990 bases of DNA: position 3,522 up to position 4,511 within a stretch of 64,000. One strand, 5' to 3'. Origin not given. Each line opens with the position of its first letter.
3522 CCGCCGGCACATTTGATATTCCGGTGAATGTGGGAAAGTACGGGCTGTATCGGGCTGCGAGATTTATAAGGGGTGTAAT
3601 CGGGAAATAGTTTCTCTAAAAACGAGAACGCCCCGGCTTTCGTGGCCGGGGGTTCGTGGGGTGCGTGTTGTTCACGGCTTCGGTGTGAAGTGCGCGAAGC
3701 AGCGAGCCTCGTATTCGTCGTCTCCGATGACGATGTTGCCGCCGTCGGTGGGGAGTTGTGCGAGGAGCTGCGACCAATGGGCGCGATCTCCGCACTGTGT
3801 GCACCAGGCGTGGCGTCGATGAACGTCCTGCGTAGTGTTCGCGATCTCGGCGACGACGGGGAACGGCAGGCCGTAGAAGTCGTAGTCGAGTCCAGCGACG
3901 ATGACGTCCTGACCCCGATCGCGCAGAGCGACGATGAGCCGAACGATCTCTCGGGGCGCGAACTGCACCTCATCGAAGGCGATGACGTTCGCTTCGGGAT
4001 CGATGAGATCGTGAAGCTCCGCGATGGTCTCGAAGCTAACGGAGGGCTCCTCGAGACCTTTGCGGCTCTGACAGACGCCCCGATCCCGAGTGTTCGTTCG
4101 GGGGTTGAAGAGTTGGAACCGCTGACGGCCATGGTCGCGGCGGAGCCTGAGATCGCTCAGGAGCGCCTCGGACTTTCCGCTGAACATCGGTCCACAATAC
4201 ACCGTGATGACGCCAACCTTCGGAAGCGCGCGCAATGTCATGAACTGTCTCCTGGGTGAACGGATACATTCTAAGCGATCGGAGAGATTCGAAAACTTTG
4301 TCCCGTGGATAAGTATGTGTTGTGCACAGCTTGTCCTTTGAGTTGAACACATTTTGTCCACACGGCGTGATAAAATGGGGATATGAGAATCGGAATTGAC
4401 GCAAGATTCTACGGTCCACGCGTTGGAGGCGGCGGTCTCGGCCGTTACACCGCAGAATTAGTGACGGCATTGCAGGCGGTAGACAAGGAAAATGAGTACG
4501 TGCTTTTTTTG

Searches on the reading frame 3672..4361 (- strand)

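Call 92: search_protein_families(library=pfam, proteins=[window:3672-4361:-], max_evalue=0.01)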
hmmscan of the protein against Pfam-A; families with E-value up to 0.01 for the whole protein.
window:3672-4361:- (229 aa): 1 family
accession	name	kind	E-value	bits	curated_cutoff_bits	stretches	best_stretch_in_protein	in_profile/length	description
PF00265.24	TK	-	1.4e-25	90.6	20.6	1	50-225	1-176/176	Thymidine kinase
